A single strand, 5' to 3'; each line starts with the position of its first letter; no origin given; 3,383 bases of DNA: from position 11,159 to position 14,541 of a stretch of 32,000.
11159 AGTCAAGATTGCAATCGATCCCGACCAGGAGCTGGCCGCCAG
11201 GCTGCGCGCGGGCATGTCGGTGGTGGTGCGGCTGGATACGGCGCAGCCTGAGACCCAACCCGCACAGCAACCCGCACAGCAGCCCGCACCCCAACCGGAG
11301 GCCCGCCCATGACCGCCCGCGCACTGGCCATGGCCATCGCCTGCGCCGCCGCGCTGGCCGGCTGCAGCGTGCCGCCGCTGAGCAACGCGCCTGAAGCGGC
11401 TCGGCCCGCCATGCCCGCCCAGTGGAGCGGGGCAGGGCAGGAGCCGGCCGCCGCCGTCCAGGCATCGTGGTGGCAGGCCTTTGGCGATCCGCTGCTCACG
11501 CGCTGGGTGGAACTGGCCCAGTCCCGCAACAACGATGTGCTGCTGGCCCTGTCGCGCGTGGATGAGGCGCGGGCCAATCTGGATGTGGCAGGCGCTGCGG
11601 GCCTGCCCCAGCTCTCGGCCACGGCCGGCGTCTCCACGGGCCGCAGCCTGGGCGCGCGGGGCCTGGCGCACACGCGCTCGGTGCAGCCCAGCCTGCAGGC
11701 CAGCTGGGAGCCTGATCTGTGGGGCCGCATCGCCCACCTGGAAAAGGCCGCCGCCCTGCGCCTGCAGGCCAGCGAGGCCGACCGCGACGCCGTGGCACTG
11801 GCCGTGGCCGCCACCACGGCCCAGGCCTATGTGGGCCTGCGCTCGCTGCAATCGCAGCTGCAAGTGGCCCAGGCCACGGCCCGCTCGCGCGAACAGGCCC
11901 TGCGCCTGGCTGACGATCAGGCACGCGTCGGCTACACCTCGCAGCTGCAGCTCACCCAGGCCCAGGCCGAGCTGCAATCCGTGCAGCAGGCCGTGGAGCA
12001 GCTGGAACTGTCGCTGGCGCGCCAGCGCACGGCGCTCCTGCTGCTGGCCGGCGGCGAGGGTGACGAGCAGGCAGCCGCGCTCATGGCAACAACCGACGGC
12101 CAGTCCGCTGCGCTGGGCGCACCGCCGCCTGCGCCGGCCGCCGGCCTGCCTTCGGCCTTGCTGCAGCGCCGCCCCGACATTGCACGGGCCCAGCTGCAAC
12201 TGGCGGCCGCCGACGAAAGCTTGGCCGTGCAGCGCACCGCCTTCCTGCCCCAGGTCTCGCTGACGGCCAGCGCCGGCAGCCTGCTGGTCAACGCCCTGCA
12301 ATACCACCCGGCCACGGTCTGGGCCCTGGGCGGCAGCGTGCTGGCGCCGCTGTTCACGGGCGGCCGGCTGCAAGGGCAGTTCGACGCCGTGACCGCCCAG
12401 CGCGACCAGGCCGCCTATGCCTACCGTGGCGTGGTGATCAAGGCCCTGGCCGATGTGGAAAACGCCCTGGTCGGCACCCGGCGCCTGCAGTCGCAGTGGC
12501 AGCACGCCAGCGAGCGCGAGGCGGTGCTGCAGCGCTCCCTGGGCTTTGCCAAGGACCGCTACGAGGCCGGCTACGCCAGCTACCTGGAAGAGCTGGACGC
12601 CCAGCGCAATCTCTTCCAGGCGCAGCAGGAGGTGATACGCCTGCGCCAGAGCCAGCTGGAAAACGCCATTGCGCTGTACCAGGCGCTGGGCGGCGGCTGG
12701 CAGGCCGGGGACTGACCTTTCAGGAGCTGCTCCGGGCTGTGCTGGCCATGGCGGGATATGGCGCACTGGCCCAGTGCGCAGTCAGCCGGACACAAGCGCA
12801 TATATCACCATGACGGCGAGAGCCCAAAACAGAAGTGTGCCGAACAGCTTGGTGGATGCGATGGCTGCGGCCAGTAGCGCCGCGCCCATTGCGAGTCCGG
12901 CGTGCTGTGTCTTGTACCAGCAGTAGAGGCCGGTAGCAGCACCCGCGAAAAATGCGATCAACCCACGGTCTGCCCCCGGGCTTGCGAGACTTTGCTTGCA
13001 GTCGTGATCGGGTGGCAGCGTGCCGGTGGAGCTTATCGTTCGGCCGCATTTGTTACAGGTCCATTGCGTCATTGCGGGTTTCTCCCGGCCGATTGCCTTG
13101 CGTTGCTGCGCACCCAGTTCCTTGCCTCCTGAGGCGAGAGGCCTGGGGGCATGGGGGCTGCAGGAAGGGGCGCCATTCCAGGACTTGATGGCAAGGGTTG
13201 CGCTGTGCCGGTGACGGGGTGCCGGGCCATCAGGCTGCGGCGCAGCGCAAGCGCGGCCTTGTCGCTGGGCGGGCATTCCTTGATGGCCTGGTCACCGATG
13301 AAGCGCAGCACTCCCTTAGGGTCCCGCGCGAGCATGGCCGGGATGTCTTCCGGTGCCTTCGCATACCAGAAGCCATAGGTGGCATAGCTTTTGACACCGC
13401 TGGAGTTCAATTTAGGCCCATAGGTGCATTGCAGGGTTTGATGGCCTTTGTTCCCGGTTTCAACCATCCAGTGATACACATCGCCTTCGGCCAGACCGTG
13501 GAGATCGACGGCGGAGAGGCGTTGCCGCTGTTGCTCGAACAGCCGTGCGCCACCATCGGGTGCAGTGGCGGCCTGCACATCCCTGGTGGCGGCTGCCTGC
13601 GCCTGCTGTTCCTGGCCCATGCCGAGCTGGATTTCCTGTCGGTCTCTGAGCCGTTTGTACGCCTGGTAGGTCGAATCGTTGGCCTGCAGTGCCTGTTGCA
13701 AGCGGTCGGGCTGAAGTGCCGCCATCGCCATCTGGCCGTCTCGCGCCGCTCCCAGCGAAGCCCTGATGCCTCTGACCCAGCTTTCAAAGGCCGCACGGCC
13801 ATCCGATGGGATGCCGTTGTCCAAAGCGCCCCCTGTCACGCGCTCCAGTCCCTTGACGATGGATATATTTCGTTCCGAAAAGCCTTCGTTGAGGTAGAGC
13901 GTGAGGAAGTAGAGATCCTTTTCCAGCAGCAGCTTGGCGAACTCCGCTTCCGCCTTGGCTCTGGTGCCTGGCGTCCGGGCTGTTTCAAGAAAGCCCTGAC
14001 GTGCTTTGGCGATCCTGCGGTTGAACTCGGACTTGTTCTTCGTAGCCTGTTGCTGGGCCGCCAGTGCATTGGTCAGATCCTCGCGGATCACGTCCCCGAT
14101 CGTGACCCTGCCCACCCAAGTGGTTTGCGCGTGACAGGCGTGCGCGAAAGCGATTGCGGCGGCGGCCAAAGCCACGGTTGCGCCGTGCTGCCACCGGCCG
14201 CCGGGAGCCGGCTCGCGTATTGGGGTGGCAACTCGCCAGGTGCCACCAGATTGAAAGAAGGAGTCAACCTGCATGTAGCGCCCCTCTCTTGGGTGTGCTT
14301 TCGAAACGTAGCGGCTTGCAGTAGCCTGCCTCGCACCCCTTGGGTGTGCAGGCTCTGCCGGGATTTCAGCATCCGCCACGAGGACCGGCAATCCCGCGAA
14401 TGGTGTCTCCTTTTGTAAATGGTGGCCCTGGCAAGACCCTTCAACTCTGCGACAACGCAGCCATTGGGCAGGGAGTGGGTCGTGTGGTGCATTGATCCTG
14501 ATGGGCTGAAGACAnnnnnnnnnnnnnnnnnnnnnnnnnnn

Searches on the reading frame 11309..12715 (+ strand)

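Call 5: search_protein_families(library=pfam, proteins=[window:11309-12715:+], max_evalue=0.01)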
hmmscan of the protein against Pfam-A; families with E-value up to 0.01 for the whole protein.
window:11309-12715:+ (468 aa): 1 family
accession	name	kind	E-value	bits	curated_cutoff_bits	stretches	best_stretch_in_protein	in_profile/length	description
PF02321.23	OEP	-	9.7e-39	133.5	22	2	64-248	2-187/187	Outer membrane efflux protein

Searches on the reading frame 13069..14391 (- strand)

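Call 5: search_protein_families(library=pfam, proteins=[window:13069-14391:-], max_evalue=0.01)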
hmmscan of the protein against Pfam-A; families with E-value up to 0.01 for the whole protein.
window:13069-14391:- (440 aa): 0 families

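Call 24: search_protein_families(library=ncbifam, proteins=[window:13069-14274:-], max_evalue=0.001)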
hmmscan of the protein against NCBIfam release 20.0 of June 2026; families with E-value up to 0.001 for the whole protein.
window:13069-14274:- (401 aa): 0 families

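Call 53: search_protein_families(library=pfam, proteins=[window:13069-14274:-], max_evalue=5)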
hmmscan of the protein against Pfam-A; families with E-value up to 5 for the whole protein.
window:13069-14274:- (401 aa): 1 family
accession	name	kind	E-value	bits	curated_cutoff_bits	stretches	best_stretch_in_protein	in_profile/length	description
PF13376.11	OmdA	-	0.46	10.9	25.6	0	63-117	4-58/60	Bacteriocin-protection, YdeI or OmpD-Associated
